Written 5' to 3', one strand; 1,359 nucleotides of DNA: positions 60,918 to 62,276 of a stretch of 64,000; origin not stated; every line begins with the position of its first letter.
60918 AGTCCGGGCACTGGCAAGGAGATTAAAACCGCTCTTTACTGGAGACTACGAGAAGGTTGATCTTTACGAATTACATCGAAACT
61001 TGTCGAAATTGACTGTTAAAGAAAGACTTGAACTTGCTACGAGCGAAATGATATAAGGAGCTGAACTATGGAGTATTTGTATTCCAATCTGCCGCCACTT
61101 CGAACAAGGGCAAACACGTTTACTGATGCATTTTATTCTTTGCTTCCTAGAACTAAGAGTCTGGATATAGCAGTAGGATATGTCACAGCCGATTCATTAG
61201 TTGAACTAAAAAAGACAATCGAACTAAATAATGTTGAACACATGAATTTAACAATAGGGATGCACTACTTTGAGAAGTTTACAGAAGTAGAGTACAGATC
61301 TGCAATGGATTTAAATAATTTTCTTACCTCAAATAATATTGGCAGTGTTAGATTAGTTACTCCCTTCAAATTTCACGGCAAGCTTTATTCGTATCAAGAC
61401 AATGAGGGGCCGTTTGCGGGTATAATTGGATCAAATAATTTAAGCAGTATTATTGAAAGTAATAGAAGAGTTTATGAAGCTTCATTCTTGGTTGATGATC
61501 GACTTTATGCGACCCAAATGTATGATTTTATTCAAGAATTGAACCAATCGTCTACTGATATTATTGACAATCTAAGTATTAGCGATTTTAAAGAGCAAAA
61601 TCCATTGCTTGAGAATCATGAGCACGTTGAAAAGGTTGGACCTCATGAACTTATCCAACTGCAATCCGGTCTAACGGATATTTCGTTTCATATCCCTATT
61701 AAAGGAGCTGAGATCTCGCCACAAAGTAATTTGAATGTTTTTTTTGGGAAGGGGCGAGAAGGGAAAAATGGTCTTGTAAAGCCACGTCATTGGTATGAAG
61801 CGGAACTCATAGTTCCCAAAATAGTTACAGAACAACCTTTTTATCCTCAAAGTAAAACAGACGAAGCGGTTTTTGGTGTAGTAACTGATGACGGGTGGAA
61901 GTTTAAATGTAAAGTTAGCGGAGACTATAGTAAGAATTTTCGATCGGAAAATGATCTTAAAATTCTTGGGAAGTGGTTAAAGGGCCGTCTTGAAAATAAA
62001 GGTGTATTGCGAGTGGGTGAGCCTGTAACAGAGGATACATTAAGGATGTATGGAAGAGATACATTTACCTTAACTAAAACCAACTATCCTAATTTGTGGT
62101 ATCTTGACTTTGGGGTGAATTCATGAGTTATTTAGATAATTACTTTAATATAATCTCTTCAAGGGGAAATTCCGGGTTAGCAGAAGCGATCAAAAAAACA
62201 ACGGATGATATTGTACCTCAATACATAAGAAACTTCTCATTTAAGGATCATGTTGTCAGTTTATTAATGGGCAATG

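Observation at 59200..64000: AT-rich island carrying an M-R-N cassette of the CglI/NgoAVII type (ATP-dependent restriction with a DEAD-Z1 motor), cut by the window edge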

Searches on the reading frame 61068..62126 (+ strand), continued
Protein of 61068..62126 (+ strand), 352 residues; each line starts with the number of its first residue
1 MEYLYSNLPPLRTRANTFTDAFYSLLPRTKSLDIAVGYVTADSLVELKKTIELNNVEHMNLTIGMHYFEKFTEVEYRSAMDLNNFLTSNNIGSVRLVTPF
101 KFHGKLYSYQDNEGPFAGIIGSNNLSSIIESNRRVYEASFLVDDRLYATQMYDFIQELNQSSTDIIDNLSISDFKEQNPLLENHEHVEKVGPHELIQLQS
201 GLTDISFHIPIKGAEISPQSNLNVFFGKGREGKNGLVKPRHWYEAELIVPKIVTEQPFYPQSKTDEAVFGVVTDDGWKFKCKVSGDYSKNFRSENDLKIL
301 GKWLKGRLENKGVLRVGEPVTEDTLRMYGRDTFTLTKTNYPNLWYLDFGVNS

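Call 28: find_encoding_contigs(protein=P0004, flank=8000, max_places=2)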
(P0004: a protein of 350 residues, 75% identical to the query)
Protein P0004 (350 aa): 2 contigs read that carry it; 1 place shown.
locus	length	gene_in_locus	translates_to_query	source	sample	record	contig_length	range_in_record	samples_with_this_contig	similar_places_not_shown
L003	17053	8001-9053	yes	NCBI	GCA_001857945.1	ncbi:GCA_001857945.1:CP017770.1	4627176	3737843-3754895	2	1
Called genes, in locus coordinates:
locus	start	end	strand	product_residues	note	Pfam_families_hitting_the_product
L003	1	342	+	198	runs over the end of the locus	-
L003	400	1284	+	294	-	PF03096:Ndr, PF00561:Abhydrolase_1, PF12146:Hydrolase_4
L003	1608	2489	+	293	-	PF07751:Abi_2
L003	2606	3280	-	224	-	PF10042:DUF2278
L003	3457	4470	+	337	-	PF02016:Peptidase_S66, PF17676:Peptidase_S66C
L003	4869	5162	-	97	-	-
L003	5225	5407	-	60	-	-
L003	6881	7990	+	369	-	PF00145:DNA_methylase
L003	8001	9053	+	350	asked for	PF09565:RE_NgoFVII, PF20731:RE_NgoFVII_C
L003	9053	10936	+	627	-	PF10593:Z1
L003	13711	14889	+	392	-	PF03235:GmrSD_N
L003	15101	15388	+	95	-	-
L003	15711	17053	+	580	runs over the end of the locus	PF00005:ABC_tran, PF00931:NB-ARC (faint), PF02463:SMC_N (faint), PF03193:RsgA_GTPase (faint), PF13555:AAA_29 (faint), PF20720:nSTAND3 (faint), PF05729:NACHT (faint), PF00005:ABC_tran, +4 more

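Call 29: find_encoding_contigs(protein=P0003, flank=8000, max_places=2)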
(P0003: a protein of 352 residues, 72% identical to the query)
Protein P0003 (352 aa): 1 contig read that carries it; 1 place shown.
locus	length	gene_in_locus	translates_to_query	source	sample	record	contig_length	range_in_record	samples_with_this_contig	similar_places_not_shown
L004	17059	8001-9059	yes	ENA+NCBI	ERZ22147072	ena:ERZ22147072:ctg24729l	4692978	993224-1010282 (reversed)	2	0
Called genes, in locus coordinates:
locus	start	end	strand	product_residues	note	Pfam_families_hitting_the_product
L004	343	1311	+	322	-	-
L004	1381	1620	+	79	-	-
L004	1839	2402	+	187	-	PF00239:Resolvase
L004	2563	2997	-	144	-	PF19552:DUF6075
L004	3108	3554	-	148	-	PF17295:DUF5348 (weak)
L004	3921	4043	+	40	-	-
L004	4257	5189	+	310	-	-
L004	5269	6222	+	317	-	-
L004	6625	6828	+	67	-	PF13443:HTH_26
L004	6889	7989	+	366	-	PF00145:DNA_methylase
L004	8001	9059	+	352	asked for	PF09565:RE_NgoFVII, PF20731:RE_NgoFVII_C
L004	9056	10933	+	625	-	PF10593:Z1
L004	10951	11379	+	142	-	PF03852:Vsr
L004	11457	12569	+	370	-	PF03235:GmrSD_N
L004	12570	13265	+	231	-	PF18737:HEPN_MAE_28990, PF18735:HEPN_RiboL-PSP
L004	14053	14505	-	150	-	-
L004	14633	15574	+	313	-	-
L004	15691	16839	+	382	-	PF01527:HTH_Tnp_1 (weak), PF13276:HTH_21, PF00665:rve, PF24764:rva_4 (weak), PF13683:rve_3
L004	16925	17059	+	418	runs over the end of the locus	-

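Call 30: find_encoding_contigs(protein=P0006, flank=8000, max_places=2)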
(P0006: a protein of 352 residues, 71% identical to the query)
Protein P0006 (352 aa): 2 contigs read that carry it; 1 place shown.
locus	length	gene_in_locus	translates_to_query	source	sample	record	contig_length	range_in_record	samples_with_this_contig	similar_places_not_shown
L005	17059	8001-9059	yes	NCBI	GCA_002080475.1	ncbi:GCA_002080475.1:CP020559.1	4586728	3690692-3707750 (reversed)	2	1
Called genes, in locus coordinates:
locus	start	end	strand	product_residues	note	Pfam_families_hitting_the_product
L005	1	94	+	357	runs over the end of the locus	-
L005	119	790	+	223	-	-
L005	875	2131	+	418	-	PF08401:ArdcN, PF18818:MPTase-PolyVal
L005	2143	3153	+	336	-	-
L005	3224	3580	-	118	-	-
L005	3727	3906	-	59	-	PF08845:SymE_toxin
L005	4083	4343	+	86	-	PF13560:HTH_31, PF12844:HTH_19, PF01381:HTH_3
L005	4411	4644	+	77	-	-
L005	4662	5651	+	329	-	PF07804:HipA_C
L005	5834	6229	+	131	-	-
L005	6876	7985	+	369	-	PF00145:DNA_methylase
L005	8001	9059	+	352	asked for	PF09565:RE_NgoFVII, PF20731:RE_NgoFVII_C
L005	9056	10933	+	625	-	PF10593:Z1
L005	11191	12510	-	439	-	PF03432:Relaxase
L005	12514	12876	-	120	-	PF21983:NikA-like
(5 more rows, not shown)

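Call 34: find_related_loci(query=A1, collection=genome_contigs, flank=5000)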
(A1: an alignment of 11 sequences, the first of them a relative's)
Query A1 (352 aa) in genome_contigs; peptide patterns used: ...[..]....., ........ (x = any residue, [..] = any of these).
184 stretches matched a pattern; 118 encode a relative of the query (tblastn E <= 1e-3); the best 80 are kept; 80 distinct loci.
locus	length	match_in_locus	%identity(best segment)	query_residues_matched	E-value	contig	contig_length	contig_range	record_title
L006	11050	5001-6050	73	1-350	8e-179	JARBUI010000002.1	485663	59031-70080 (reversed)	MAG: Clostridia bacterium isolate L_E1_T20_C_bin.58 scaffold_39, whole genome shotgun sequence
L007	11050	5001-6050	72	1-350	2e-178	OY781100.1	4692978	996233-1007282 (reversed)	MAG: Anaerovoracaceae bacterium isolate d0a44124-bd0d-43a8-b654-cc1806fddd19 genome assembly, chromosome: 1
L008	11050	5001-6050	66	1-350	2e-163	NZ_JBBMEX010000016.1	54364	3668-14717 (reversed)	Maccoyibacter intestinihominis strain CLA-AA-H185 CLAAAH185_contig_16_length_54364, whole genome shotgun sequence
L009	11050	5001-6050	68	1-350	4e-159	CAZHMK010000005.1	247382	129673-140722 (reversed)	MAG TPA_asm: uncultured Eubacteriaceae bacterium isolate SRP241341_co1_246 genome assembly, contig: NODE_33_length_24738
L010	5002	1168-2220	66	1-350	1e-161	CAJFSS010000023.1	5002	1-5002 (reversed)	Candidatus Pseudoruminococcus merdavium isolate Chicken_3_mag_121 genome assembly, contig: MAGpy_11413_3_idba_bin_121_fa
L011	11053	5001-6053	66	1-350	6e-159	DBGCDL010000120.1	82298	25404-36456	MAG TPA_asm: Oscillospiraceae bacterium isolate MAG11225 contig120, whole genome shotgun sequence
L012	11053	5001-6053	66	1-350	2e-158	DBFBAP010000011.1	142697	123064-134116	MAG TPA_asm: Collinsella sp. isolate MAG3694 k141_112628, whole genome shotgun sequence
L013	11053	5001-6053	66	1-350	2e-158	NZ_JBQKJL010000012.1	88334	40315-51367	Lawsonibacter sp. LCP25S3_E2 contig00012, whole genome shotgun sequence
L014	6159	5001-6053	65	1-350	5e-157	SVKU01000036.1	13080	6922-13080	MAG: Oscillospiraceae bacterium isolate SIG469 NODE_23724_length_13080_cov_1.983710, whole genome shotgun sequence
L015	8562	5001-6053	66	1-350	5e-157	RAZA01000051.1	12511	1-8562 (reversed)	Bacterium D16-50 strain D16-50 Scaffold51_1, whole genome shotgun sequence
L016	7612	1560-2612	66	1-350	7e-157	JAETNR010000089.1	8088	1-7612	MAG: Blautia sp. isolate S10_Bin4 scaffold_4848_2, whole genome shotgun sequence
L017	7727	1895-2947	66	1-350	6e-157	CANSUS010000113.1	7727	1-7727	MAG TPA_asm: uncultured Lachnospiraceae bacterium isolate SRR15730520_bin.22_metawrap_v1.3_MAG genome assembly, contig:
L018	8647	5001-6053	66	1-350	3e-156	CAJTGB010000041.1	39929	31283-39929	Lachnospiraceae bacterium isolate A85_79.ET.DSS genome assembly, contig: MGBC000089.41, whole genome shotgun sequence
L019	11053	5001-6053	66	1-350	2e-156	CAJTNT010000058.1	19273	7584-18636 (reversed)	MAG TPA_asm: uncultured Lachnospiraceae bacterium isolate MGBC104031 genome assembly, contig: MGBC104031.58, whole genom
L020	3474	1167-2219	66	1-350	2e-162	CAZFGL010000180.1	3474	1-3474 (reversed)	MAG TPA_asm: uncultured Oscillospiraceae bacterium isolate SRP350583_co2_249 genome assembly, contig: NODE_40255_length_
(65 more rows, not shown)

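Call 42: search_protein_families(library=pfam, proteins=[L002:13066-13509:+, L002:13511-14218:-, L004:6625-6828:+], max_evalue=1)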
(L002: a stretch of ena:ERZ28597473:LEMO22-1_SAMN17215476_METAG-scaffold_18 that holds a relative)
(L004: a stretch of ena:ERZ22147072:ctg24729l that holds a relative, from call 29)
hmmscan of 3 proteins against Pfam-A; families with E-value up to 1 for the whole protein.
L002:13066-13509:+ (147 aa): 4 families
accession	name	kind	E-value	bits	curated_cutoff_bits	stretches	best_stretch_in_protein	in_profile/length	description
PF03852.21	Vsr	-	4.4e-25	87.8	27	1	4-71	2-69/74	DNA mismatch endonuclease Vsr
PF04480.18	DUF559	-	7.7e-06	26.2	20.6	1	92-134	66-108/109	Protein of unknown function (DUF559)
PF18741.7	MTES_1575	-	0.0026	18.2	38.2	1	91-132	53-94/96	REase_MTES_1575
PF14171.11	SpoIISA_toxin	-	0.071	13.2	27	0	110-140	83-113/243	Toxin SpoIISA, type II toxin-antitoxin system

L002:13511-14218:- (235 aa): 5 families
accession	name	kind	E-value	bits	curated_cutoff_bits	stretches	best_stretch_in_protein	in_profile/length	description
PF00072.30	Response_reg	-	2.1e-33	115.3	30.2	1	6-114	1-110/111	Response regulator receiver domain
PF00486.34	Trans_reg_C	-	4.9e-28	97.5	26.2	1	156-231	3-77/77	Transcriptional regulatory protein, C terminal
PF23198.2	PDE8A_N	-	0.00059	20.2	29.6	1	6-77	13-85/147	PDE8A-like, N-terminal domain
PF21695.3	GlnR_1st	-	0.034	14.5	27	1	40-114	34-107/111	Transcription regulator GlnR, N-terminal domain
PF02310.24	B12-binding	-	0.034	14.4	32.1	0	115-164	45-98/121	B12 binding domain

L004:6625-6828:+ (67 aa): 6 families
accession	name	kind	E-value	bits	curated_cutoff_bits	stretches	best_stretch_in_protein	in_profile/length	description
PF13443.12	HTH_26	-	5e-17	62.4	22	1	6-65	1-60/63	Cro/C1-type HTH DNA-binding domain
PF01381.28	HTH_3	-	0.0001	22.7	23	1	18-62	12-55/55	Helix-turn-helix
PF12844.13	HTH_19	-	0.00016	21.9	30.2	1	13-63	10-59/64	Helix-turn-helix domain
PF13560.12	HTH_31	-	0.0041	17.8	27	1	10-61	9-60/64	Helix-turn-helix domain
PF09339.16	HTH_IclR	-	0.053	13.7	22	1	12-35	14-38/52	IclR helix-turn-helix domain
PF20317.4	HTH_60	-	0.099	13.4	24.1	1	3-41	6-44/140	Helix-turn-helix domain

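Call 51: search_dna_similar(query=window:61068-62126:+, collection=plasmids, mode=protein, max_rows=25)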
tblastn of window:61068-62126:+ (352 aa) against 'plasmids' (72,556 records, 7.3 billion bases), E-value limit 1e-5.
Records with a match: 16; places in all: 19; records where one place covers at least 80% of the query: 16.
Best place of each record, by identity: <60% 16.
By first word of the organism name: Lactiplantibacillus 4; Neisseria 2; Levilactobacillus 2; Pediococcus 2; Mucilaginibacter 1; Psychrobacter 1; Acinetobacter 1; Providencia 1; Lentilactobacillus 1; Latilactobacillus 1.
By predicted mobility (MOB-suite, as given by PLSDB): conjugative 10; non-mobilizable 6.
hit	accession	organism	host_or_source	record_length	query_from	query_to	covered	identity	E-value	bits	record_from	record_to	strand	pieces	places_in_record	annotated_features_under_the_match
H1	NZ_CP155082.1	Mucilaginibacter sp. PAMB04274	Malus domestica,cell culture,leaf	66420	1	348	99%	47.1%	7e-91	304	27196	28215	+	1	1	restriction endonuclease PLD domain-containing protein | DNA cytosine methyltransferase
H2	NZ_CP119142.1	Neisseria gonorrhoeae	Homo sapiens,whole organism,synovial ...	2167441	1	348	99%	43.1%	6e-75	258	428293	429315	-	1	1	none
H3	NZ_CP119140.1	Neisseria gonorrhoeae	Homo sapiens,whole organism,blood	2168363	1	348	99%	43.1%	6e-75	258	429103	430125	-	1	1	none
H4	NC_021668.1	Psychrobacter sp. G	-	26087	4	348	98%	39.1%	5e-65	229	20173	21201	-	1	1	restriction endonuclease PLD domain-containing protein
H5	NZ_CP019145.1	Acinetobacter lwoffii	mixed culture,microbial mats from Zloty ...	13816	4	337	95%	30.1%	2e-32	135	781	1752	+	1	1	restriction endonuclease PLD domain-containing protein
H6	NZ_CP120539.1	Providencia sp. PROV099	Homo sapiens,Urine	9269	4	348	98%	29.0%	2e-27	120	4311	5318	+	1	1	restriction endonuclease PLD domain-containing protein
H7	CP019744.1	Levilactobacillus brevis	cell culture,wheat beer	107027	1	327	93%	29.9%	3e-32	134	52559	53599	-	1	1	hypothetical protein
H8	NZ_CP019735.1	Levilactobacillus brevis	cell culture,wheat beer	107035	1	327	93%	29.9%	3e-32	134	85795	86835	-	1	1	restriction endonuclease PLD domain-containing protein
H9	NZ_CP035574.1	Lactiplantibacillus plantarum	cell culture,food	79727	1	327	93%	29.6%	9e-31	130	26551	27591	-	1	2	restriction endonuclease PLD domain-containing protein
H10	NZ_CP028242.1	Lactiplantibacillus plantarum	cell culture,young radish kimchi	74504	1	327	93%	29.3%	1e-31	133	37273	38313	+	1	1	restriction endonuclease PLD domain-containing protein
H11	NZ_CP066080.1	Pediococcus pentosaceus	-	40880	1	327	93%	29.3%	1e-30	130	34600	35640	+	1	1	restriction endonuclease PLD domain-containing protein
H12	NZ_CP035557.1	Lactiplantibacillus plantarum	cell culture,food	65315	1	327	93%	29.3%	2e-30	129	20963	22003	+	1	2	restriction endonuclease PLD domain-containing protein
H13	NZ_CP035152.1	Pediococcus acidilactici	cell culture,food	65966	1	327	93%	29.3%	4e-29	125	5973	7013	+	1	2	restriction endonuclease PLD domain-containing protein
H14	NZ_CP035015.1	Lactiplantibacillus plantarum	Tibet kefir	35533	1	327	93%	29.0%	4e-30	128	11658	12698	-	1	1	restriction endonuclease PLD domain-containing protein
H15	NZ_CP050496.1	Lentilactobacillus parabuchneri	Single cell,Makgeolli (Korean ...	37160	1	327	93%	28.7%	1e-31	132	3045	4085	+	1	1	restriction endonuclease PLD domain-containing protein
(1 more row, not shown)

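Call 52: search_dna_similar(query=window:61068-62126:+, collection=phages, mode=protein, max_rows=15)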
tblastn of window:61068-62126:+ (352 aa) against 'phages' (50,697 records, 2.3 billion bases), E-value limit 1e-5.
Records with a match: 2; places in all: 2; records where one place covers at least 80% of the query: 2.
Best place of each record, by identity: <60% 2.
By first word of the organism name: Bacteriophage 2.
By host as written in the record: - 2.
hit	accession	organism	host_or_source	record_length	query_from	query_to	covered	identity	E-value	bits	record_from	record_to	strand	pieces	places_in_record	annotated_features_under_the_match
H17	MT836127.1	Bacteriophage sp.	human fecal samples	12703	1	348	99%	33.6%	2e-46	174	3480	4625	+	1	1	record has no annotation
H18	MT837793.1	Bacteriophage sp.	human fecal samples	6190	1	348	99%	32.5%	3e-41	159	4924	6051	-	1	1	record has no annotation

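Call 53: get_annotated_region(hit=H2, flank=5000)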
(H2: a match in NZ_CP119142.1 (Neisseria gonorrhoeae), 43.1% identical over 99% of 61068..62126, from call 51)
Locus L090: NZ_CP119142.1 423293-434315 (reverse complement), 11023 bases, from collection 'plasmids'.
description: Neisseria gonorrhoeae strain 2022NG-0032 plasmid p2022NG-0032_1, complete sequence
organism: Neisseria gonorrhoeae (NCBI taxid 485)
taxonomy: Bacteria; Pseudomonadota; Betaproteobacteria; Neisseriales; Neisseriaceae; Neisseria; Neisseria gonorrhoeae
host: -; source: Homo sapiens,whole organism,synovial fluid; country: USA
typing (MOB-suite, as given by PLSDB): non-mobilizable
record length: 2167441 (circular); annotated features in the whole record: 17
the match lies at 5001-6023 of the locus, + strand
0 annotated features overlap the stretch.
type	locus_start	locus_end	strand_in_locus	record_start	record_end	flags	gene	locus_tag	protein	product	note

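Call 54: get_annotated_region(hit=H1, flank=5000)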
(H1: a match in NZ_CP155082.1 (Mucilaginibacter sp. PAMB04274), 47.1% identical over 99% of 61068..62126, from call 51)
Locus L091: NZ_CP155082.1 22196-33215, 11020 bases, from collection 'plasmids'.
description: Mucilaginibacter sp. PAMB04274 plasmid unnamed1, complete sequence
organism: Mucilaginibacter sp. PAMB04274 (NCBI taxid 3138568)
taxonomy: Bacteria; Bacteroidota; Sphingobacteriia; Sphingobacteriales; Sphingobacteriaceae; Mucilaginibacter; Mucilaginibacter sp. PAMB04274
host: -; source: Malus domestica,cell culture,leaf; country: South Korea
typing (MOB-suite, as given by PLSDB): non-mobilizable
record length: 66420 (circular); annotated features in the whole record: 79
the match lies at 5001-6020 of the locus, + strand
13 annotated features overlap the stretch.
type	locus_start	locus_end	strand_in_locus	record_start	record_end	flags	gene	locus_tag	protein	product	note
CDS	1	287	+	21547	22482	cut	-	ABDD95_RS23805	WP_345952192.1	toprim domain-containing protein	-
CDS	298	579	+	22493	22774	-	-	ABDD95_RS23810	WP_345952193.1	hypothetical protein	-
CDS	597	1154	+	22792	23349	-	-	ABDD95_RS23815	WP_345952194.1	recombinase family protein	GO:0006310 - DNA recombination [Evidence IEA]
CDS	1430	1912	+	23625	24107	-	umuD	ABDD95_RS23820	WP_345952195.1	translesion error-prone DNA polymerase V autoproteolytic subunit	-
CDS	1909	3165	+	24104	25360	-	-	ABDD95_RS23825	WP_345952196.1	Y-family DNA polymerase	-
CDS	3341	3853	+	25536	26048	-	-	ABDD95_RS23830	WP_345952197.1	hypothetical protein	-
CDS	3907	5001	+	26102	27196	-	-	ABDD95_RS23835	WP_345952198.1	DNA cytosine methyltransferase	GO:0006304 - DNA modification [Evidence IEA]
CDS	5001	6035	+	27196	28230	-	-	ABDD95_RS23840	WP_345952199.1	restriction endonuclease PLD domain-containing protein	-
CDS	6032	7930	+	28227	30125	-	-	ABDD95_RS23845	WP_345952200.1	Z1 domain-containing protein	-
CDS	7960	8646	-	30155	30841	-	-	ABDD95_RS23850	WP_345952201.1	hypothetical protein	-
CDS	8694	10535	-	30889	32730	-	-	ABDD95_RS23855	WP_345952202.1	DUF262 domain-containing protein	-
CDS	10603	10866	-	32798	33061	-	-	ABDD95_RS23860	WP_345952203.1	hypothetical protein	-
CDS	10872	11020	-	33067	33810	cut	-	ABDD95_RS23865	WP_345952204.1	ParA family protein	-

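Call 63: search_protein_families(library=ncbifam, proteins=[L002:13066-13509:+, L002:13511-14218:-], max_evalue=0.1)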
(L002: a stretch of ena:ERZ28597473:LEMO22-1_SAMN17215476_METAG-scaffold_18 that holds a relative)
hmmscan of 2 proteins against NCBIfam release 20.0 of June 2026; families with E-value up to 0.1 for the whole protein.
L002:13066-13509:+ (147 aa): 3 families
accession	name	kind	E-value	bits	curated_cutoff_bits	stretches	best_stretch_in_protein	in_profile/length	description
TIGR00632.1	vsr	subfamily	1e-39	135.5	97.85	1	2-117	1-118/119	DNA mismatch endonuclease Vsr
NF007294.0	PRK09767.1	equivalog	0.013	15.6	218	1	97-132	73-108/117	DUF559 domain-containing protein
NF058533.1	antiphage_ProA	equivalog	0.089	10.1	1500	0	17-141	1598-1710/1903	anti-phage protein ProA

L002:13511-14218:- (235 aa): 111 families (the best 25 are shown)
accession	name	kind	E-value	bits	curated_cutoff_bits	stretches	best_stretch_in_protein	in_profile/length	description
NF040534.1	resp_reg_YycF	equivalog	8.2e-70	234.7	340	1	5-230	2-226/231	response regulator YycF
NF040689.1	MtrAB_MtrA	equivalog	1.5e-69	233.7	300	1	6-230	1-217/219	MtrAB system response regulator MtrA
TIGR02154.1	PhoB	equivalog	4.7e-68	228.9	296.2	1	4-231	3-225/226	phosphate regulon transcriptional regulator PhoB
NF033117.2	vanR_ACDEGLN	exception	1.2e-67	227.8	350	1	6-231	1-225/226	VanR-ABDEGLN family response regulator transcription factor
NF045944.1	ResRegRpaBCyano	equivalog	4.6e-66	222.5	330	1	7-231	1-227/229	response regulator transcription factor RpaB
NF033120.0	vanR_FM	exception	6.9e-66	222.2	460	1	6-232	6-230/231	vancomycin resistance response regulator transcription factor, VanR-F/VanR-M family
NF041733.1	resp_reg_CseB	equivalog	1e-64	218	350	1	5-232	2-227/228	two-component system response regulator CseB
NF053854.1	RespRegPhoBBctds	equivalog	1.5e-61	207.7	270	1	6-232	1-225/225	two-component system response regulator PhoB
NF007005.1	PRK09468.1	equivalog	1.7e-61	207.7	331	1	4-231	4-231/237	osmolarity response regulator transcription factor OmpR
NF008296.0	PRK11083.1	equivalog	5.2e-60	202.7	273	1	4-232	4-226/228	two-component system response regulator CreB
NF041209.1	resp_regPieR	equivalog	1.1e-58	198.6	450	1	5-232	2-228/231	two component system response regulator PieR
NF007982.1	PRK10710.1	equivalog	1.2e-56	191.9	380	1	4-233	8-229/235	envelope stress response regulator BaeR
NF000403.1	vanR-C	exception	5.4e-52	176.7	480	1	4-230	3-228/231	vancomycin resistance response regulator transcription factor VanR-C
NF000401.1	vanR-A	exception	2.5e-51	174.3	500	1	4-231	3-229/231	vancomycin resistance response regulator transcription factor VanR-A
NF000404.1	vanR-D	exception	9.3e-51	172.6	500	1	4-231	3-230/232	vancomycin resistance response regulator transcription factor VanR-D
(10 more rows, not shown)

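Call 64: search_protein_families(library=padloc, proteins=[L002:13066-13509:+, L002:13511-14218:-, L004:6625-6828:+], max_evalue=0.01)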
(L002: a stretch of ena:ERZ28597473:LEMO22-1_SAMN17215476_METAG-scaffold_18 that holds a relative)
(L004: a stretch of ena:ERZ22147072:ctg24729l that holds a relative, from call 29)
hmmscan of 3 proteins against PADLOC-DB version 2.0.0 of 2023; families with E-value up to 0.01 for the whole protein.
L002:13066-13509:+ (147 aa): 1 family
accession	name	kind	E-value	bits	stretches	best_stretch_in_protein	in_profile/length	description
PDLC03397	Vsr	-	6.7e-22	76.3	1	2-121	1-121/156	Type II nicking endonuclease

L002:13511-14218:- (235 aa): 4 families
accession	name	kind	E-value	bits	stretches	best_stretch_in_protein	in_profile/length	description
PDLC04725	PDC-M60B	-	3.4e-06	25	1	1-61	1-63/158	-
PDLC00405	SduA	-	1.6e-05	22.6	1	4-63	7-66/323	DUF4263 domain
PDLC04726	PDC-M60C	-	0.001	16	1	5-64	2-64/407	-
PDLC04055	PD-T4-6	-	0.0023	14.7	1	5-119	367-484/496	-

L004:6625-6828:+ (67 aa): 0 families

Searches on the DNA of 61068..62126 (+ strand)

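Call 49: search_rna_families(source=L002, start=7800, end=15000, threshold=evalue, max_evalue=0.1)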
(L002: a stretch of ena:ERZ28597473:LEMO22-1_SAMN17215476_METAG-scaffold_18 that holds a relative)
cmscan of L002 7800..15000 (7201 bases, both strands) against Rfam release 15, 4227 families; matches with E-value up to 0.1: 0.
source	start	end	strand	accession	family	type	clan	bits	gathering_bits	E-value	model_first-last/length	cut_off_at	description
